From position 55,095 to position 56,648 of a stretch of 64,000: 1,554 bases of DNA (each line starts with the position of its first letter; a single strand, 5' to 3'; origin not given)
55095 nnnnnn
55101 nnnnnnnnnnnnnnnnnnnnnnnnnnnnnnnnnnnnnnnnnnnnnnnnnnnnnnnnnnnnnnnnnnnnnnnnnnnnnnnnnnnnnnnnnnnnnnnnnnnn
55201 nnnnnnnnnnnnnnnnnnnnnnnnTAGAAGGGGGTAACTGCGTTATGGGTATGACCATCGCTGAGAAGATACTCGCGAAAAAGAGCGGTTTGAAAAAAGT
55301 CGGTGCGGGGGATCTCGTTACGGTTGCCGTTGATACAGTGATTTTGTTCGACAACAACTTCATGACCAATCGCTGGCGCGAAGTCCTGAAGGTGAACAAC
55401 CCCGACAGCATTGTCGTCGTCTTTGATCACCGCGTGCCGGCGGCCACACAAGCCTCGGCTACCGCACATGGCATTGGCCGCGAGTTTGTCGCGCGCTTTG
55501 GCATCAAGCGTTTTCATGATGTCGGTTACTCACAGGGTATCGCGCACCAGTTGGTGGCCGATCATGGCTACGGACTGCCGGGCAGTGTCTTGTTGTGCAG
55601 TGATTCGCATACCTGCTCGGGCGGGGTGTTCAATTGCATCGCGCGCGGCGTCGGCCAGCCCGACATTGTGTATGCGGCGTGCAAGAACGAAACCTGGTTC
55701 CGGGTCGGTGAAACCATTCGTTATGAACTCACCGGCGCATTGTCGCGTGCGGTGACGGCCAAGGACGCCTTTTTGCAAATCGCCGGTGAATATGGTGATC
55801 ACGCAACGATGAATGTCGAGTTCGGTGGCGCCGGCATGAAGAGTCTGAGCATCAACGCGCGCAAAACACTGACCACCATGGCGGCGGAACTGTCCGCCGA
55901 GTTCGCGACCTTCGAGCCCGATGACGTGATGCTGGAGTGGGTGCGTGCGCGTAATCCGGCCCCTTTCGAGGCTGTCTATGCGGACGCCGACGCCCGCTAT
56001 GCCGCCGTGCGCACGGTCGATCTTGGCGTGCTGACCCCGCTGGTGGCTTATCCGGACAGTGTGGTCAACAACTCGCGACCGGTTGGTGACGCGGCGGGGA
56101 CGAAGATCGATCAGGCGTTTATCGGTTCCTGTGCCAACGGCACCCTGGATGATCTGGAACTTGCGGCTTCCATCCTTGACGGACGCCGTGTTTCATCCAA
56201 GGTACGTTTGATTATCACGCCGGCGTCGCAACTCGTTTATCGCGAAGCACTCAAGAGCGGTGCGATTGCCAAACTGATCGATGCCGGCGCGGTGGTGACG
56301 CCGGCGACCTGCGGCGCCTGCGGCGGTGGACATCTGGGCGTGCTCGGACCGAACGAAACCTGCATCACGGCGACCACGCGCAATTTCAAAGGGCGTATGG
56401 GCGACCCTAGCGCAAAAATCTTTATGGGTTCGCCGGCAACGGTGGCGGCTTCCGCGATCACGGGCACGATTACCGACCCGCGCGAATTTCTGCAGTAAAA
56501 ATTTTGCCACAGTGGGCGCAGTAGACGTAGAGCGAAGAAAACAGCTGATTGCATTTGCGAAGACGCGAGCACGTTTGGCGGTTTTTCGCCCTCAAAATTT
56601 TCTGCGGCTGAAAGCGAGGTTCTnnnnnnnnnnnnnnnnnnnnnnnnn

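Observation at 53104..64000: Accessory carboxylate-catabolic island: orphan Bug binding proteins, a Dml/DmdAB-like lyase-hydratase trio, bicupins, ACAD and an IPMDH-like dehydrogenase, with no membrane transporter or classical regulator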

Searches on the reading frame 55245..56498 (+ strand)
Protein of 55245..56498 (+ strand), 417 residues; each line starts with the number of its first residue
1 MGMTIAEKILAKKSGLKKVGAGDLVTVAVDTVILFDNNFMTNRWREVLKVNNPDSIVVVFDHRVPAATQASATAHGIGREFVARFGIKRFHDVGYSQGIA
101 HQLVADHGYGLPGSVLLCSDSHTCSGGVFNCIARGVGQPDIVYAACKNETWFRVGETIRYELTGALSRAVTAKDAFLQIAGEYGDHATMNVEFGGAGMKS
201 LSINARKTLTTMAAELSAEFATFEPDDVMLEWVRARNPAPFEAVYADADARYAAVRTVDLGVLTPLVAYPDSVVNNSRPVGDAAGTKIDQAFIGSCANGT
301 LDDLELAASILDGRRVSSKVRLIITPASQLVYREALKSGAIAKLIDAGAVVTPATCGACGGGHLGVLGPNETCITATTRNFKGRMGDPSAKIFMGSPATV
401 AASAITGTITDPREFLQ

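Call 4: search_protein_families(library=pfam, proteins=[window:55245-56498:+])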
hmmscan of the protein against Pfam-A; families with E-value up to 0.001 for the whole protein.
window:55245-56498:+ (417 aa): 2 families
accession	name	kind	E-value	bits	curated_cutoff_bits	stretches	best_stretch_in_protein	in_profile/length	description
PF00330.25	Aconitase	-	4.8e-76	257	28.7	2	79-273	91-297/463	Aconitase family (aconitate hydratase)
PF04412.18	AcnX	-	0.00021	20.5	31.5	1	286-356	289-357/400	Aconitase X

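Call 5: search_protein_families(library=ncbifam, proteins=[window:55245-56498:+])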
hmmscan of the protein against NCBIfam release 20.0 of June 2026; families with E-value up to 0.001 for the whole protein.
window:55245-56498:+ (417 aa): 19 families
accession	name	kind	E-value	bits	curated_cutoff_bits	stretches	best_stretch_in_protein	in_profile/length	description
NF001614.1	PRK00402.1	subfamily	2.5e-131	438.2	385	1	3-413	1-415/415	aconitase/3-isopropylmalate dehydratase large subunit family protein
TIGR01343.1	hacA_fam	subfamily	2.2e-125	418.5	385.7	1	4-413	1-412/412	homoaconitate hydratase family protein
TIGR02086.1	IPMI_arch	subfamily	1e-124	416.4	410.15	1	3-414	1-411/411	3-isopropylmalate dehydratase/homoaconitate hydratase family large subunit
TIGR02083.1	LEU2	equivalog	1.2e-109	367.1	610.65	1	3-414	1-418/419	3-isopropylmalate dehydratase large subunit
NF040615.1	HacA_Meth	equivalog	6.8e-102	341.3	550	1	3-411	1-417/419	homoaconitase large subunit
NF005558.0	PRK07229.1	equivalog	5.4e-83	279.7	612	1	1-415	1-415/647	aconitate hydratase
NF009116.0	PRK12466.1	subfamily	3.8e-72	243.4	531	2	4-257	6-270/472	3-isopropylmalate dehydratase large subunit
TIGR01342.1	acon_putative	hypoth_equivalog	1.1e-63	215.6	719.15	1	4-415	1-412/655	putative aconitate hydratase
NF004016.0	PRK05478.1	subfamily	1.6e-62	211.6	510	2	48-269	50-291/468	3-isopropylmalate dehydratase large subunit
TIGR00139.1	h_aconitase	equivalog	2.9e-58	197.8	529.9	2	244-416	277-458/709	homoaconitase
TIGR00170.1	leuC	equivalog_domain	7.1e-54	183.1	560.25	2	49-259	50-269/466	3-isopropylmalate dehydratase large subunit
TIGR01340.1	aconitase_mito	equivalog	5.3e-32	111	825.35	1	83-409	122-472/745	aconitate hydratase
NF006690.0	PRK09238.1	equivalog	5.6e-31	107.3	782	1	242-416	647-818/852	bifunctional aconitate hydratase 2/2-methylisocitrate dehydratase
NF008503.0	PRK11413.1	equivalog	2.4e-29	101.8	641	2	286-409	350-473/753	hydratase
TIGR00117.1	acnB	equivalog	2.3e-21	75.3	1287.2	1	227-416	636-816/844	bifunctional aconitate hydratase 2/2-methylisocitrate dehydratase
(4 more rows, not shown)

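Call 11: find_homologous_proteins(query=window:55245-56498:+, max_evalue=1e-30)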
Query window:55245-56498:+ (417 aa): 7842 proteins with E <= 1e-30 among 8000 candidates; the best 120 are listed.
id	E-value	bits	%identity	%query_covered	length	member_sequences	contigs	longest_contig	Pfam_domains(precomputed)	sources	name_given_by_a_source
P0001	5.3e-271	916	98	100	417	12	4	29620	PF00330.26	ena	-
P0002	2.4e-270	914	98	100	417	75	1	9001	PF00330.26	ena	-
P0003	1.1e-258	876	93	100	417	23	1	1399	PF00330.26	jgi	jgi:3-isopropylmalate/(R)-2-methylmalate dehydratase large subunit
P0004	9.9e-258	873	93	100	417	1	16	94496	PF00330.26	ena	-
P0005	1.9e-257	872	93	100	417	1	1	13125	PF00330.26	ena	-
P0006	5.2e-257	870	93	100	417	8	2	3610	PF00330.26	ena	-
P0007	1.4e-251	852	89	100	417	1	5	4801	PF00330.26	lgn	-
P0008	1.4e-250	849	89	100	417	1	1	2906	PF00330.26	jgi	jgi:3-isopropylmalate/(R)-2-methylmalate dehydratase large subunit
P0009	7.9e-247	837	90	100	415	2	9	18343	PF28406.1,PF00330.26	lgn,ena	-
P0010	4.7e-235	798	83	100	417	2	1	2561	PF28406.1,PF00330.26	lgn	-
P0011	1.6e-233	793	83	100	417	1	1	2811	PF00330.26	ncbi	-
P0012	6.3e-233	791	82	100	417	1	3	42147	PF00330.26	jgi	-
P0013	1.7e-232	790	82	100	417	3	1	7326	PF00330.26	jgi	jgi:3-isopropylmalate/(R)-2-methylmalate dehydratase large subunit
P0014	2.3e-232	789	82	100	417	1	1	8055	PF00330.26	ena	-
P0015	2.5e-232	789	82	100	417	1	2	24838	PF00330.26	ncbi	-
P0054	2.0e-219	747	78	100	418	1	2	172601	PF28406.1,PF00330.26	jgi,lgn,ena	-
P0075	2.0e-214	730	76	100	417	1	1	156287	PF00330.26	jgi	jgi:3-isopropylmalate/(R)-2-methylmalate dehydratase large subunit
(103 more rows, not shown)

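Call 13: find_related_loci(query=A1, collection=genome_contigs, flank=10000)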
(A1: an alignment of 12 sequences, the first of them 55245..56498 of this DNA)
Query A1 (417 aa) in genome_contigs; peptide patterns used: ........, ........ (x = any residue, [..] = any of these).
599 stretches matched a pattern (row limit reached: there are more); 520 encode a relative of the query (tblastn E <= 1e-3); the best 80 are kept; 80 distinct loci.
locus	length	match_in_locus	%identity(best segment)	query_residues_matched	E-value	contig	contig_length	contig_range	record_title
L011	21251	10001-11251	93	1-417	0e+0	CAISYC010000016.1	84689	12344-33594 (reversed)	MAG: uncultured beta proteobacterium isolate MJ-time_bin-8966 genome assembly, contig: bin-8966:16/74, whole genome shot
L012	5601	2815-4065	92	1-417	0e+0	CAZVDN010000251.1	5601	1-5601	MAG TPA_asm: uncultured Streptomyces sp. isolate binchicken_co298_74 genome assembly, contig: NODE_30497_length_5601_cov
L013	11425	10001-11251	82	1-417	0e+0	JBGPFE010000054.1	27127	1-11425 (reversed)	MAG: Gammaproteobacteria bacterium isolate OBJ_0618_7090110_74 k141_9716970_length_27127_cov_25.7486, whole genome shotg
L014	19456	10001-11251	82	1-417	0e+0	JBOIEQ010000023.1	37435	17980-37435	MAG: Burkholderiales bacterium isolate SE1500_metabat2.bin.10 NODE_208_length_37435_cov_1.545004, whole genome shotgun s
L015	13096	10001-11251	83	1-417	0e+0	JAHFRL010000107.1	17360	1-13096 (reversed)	MAG: Betaproteobacteria bacterium isolate nzgw573 NODE_579_length_17361_cov_15.337123, whole genome shotgun sequence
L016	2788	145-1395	83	1-417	0e+0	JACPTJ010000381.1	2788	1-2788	MAG: Betaproteobacteria bacterium isolate NC_groundwater_729_Ag_S-0.65um_62_13 S37_SO-6_scaffold_400511, whole genome sh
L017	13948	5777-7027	80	1-417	0e+0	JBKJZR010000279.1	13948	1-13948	MAG: Burkholderiales bacterium isolate swi_bin.253 S1Ck127_19593834_flag_0_multi_19.0316_len_13948, whole genome shotgun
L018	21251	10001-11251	80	1-417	0e+0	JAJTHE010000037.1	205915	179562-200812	MAG: Betaproteobacteria bacterium isolate CoA8N_M60.1 k141_869405, whole genome shotgun sequence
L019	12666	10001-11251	78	1-417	0e+0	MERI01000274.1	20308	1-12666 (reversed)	MAG: Betaproteobacteria bacterium RIFCSPLOWO2_12_FULL_62_58 rifcsplowo2_12_scaffold_9669, whole genome shotgun sequence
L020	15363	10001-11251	79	1-417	0e+0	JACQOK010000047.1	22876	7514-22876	MAG: Betaproteobacteria bacterium isolate NC_groundwater_1279_Ag_S-0.2um_63_76 S_p2_S4_coassembly_k141_351483, whole gen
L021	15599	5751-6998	77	2-417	0e+0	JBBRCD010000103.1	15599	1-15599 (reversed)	MAG: Burkholderiales bacterium isolate Co_metawrap_2383 Cmw_2383_k141_29013300_length_15599_cov_11.0000, whole genome sh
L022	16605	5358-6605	78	1-416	0e+0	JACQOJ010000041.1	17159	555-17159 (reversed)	MAG: Betaproteobacteria bacterium isolate NC_groundwater_1278_Ag_S-0.2um_63_71 S_p2_S4_coassembly_k141_856900, whole gen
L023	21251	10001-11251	75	1-417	0e+0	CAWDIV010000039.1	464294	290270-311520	MAG: uncultured beta proteobacterium isolate MFD04850.bin.2.27 genome assembly, contig: contig_93522, whole genome shotg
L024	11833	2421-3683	75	1-417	0e+0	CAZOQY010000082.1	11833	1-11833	MAG TPA_asm: uncultured Streptomycetaceae bacterium isolate SRP287051_co2_186 genome assembly, contig: NODE_9320_length_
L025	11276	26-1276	77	1-417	0e+0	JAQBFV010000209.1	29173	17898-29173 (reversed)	MAG: Betaproteobacteria bacterium isolate MAG_442_bin-18 442_bin-18_ctg-209, whole genome shotgun sequence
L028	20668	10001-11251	75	1-417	0e+0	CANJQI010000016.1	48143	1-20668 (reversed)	MAG: Betaproteobacteria bacterium isolate RH-23may17-68 genome assembly, contig: RH-23may17-C5083, whole genome shotgun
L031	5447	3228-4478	72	1-417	0e+0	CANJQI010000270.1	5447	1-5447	MAG: Betaproteobacteria bacterium isolate RH-23may17-68 genome assembly, contig: RH-23may17-C130257, whole genome shotgu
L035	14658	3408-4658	73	1-417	0e+0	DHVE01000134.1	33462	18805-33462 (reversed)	MAG TPA_asm: Betaproteobacteria bacterium UBA5216 UBA5216_contig_1632, whole genome shotgun sequence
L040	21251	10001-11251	72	1-417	0e+0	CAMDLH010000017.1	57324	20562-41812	MAG: Bordetella parapertussis isolate TH-11nov19-107 genome assembly, contig: TH-11nov19-C1107, whole genome shotgun seq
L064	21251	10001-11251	68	1-417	0e+0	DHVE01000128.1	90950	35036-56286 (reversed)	MAG TPA_asm: Betaproteobacteria bacterium UBA5216 UBA5216_contig_54, whole genome shotgun sequence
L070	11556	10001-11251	67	1-417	0e+0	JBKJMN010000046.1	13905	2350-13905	MAG: Burkholderiales bacterium isolate ant_bin.330 k117_929970, whole genome shotgun sequence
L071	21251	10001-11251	66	1-417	0e+0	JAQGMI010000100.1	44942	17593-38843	MAG: Betaproteobacteria bacterium isolate RYN_557 scaffold_1860787, whole genome shotgun sequence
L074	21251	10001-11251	67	1-417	0e+0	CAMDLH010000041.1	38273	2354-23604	MAG: Bordetella parapertussis isolate TH-11nov19-107 genome assembly, contig: TH-11nov19-C2383, whole genome shotgun seq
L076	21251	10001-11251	70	1-417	0e+0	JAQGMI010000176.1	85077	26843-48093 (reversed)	MAG: Betaproteobacteria bacterium isolate RYN_557 scaffold_3117444, whole genome shotgun sequence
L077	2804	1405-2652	69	1-416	0e+0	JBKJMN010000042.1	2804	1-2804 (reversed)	MAG: Burkholderiales bacterium isolate ant_bin.330 k117_1444286, whole genome shotgun sequence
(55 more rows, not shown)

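Call 17: find_encoding_contigs(protein=P0054, flank=10000, max_places=2)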
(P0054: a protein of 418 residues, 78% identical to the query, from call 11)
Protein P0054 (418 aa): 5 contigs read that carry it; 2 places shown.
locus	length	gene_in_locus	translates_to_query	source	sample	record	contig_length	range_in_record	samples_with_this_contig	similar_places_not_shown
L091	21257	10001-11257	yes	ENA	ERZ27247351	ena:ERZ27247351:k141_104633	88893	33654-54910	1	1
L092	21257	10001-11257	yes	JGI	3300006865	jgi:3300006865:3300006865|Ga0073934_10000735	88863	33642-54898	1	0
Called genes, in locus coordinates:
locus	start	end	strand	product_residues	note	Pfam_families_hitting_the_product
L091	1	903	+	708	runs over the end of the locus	PF02629:CoA_binding (weak), PF13380:CoA_binding_2, PF13607:Succ_CoA_lig, PF19045:Ligase_CoA_2, PF13549:ATP-grasp_5, PF08442:ATP-grasp_2 (weak)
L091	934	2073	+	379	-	PF02771:Acyl-CoA_dh_N, PF02770:Acyl-CoA_dh_M, PF00441:Acyl-CoA_dh_1, PF22924:ACOX_C_alpha1 (faint), PF08028:Acyl-CoA_dh_2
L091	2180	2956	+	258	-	PF23441:SDR (weak), PF00106:adh_short, PF08659:KR, PF13561:adh_short_C2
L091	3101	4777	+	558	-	PF02776:TPP_enzyme_N, PF00205:TPP_enzyme_M, PF02775:TPP_enzyme_C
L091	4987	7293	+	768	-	PF01315:Ald_Xan_dh_C, PF02738:MoCoBD_1, PF20256:MoCoBD_2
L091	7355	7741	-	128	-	-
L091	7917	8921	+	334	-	PF03401:TctC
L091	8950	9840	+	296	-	PF13714:PEP_mutase, PF00463:ICL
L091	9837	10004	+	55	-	-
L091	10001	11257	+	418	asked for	PF00330:Aconitase, PF28406:AcnX_3rd (weak)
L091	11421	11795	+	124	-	PF00694:Aconitase_C (weak)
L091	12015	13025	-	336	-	PF24827:AstE_AspA_cat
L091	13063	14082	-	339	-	PF00005:ABC_tran, PF08352:oligo_HPY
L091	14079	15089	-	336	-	PF00005:ABC_tran, PF13304:AAA_21, PF08352:oligo_HPY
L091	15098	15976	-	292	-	PF12911:OppC_N, PF00528:BPD_transp_1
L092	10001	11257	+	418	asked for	PF00330:Aconitase, PF28406:AcnX_3rd (weak)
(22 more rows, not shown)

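Call 18: find_encoding_contigs(protein=P0075, flank=10000, max_places=2)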
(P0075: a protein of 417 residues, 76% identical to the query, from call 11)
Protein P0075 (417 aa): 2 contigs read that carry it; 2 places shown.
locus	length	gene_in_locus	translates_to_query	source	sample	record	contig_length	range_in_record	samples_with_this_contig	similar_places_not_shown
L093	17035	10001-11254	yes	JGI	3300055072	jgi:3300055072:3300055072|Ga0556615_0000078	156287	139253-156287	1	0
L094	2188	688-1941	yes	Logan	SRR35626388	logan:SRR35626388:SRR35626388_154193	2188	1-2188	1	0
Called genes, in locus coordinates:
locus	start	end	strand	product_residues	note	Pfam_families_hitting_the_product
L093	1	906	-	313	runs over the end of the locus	PF03401:TctC (weak)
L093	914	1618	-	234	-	PF17645:Amdase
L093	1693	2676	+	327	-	PF03401:TctC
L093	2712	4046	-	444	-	PF07690:MFS_1, PF12832:MFS_1_like, PF05977:MFS_3, PF13347:MFS_2, PF00083:Sugar_tr (weak), PF07690:MFS_1, PF12832:MFS_1_like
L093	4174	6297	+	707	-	PF02629:CoA_binding, PF13380:CoA_binding_2, PF13607:Succ_CoA_lig, PF19045:Ligase_CoA_2, PF13549:ATP-grasp_5, PF08442:ATP-grasp_2 (weak)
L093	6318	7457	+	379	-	PF02771:Acyl-CoA_dh_N, PF02770:Acyl-CoA_dh_M, PF00441:Acyl-CoA_dh_1, PF22924:ACOX_C_alpha1 (faint), PF08028:Acyl-CoA_dh_2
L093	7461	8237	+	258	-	PF00106:adh_short, PF08659:KR, PF13561:adh_short_C2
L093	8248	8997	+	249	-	PF17645:Amdase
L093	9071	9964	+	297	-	PF13714:PEP_mutase, PF00463:ICL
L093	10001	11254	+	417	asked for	PF00330:Aconitase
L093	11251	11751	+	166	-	PF00694:Aconitase_C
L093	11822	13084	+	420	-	PF08450:SGL (faint), PF16819:DUF5074 (faint), PF24684:Vgb_lyase, PF21959:DUF6923 (faint), PF24684:Vgb_lyase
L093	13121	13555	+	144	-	PF03928:HbpS-like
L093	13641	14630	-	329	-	PF03401:TctC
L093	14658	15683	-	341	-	PF03401:TctC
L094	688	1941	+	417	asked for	PF00330:Aconitase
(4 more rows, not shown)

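Call 29: search_solved_structures(query=window:55245-56498:+, max_evalue=1e-20)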
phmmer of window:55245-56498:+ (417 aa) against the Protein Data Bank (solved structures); distinct sequences matched with E-value up to 1e-20: 10.
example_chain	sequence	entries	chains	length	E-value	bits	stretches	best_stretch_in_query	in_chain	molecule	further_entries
4nqy_A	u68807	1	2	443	1.4e-99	337.1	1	1-414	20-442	Isopropylmalate/citramalate isomerase large subunit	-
4kp1_A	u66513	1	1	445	1.4e-99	337.1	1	1-414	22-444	Isopropylmalate/citramalate isomerase large subunit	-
4kp2_A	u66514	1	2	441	5.7e-83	282.4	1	3-411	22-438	Homoaconitase large subunit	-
1c96_A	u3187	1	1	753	2.7e-26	95.8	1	96-410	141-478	MITOCHONDRIAL ACONITASE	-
1b0k_A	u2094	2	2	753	2.7e-26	95.8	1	96-410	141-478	PROTEIN (ACONITASE) | MITOCHONDRIAL ACONITASE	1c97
1b0m_A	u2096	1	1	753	2.7e-26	95.8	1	96-410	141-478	PROTEIN (ACONITASE)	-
1b0j_A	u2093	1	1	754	2.7e-26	95.8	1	96-410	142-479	ACONITATE HYDRATASE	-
5acn_A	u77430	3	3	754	2.7e-26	95.8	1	96-410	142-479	ACONITASE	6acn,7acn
1aco_A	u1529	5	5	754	3.7e-26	95.4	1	96-410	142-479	ACONITASE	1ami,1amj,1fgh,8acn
1nis_A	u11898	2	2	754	3.7e-26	95.4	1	96-410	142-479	ACONITASE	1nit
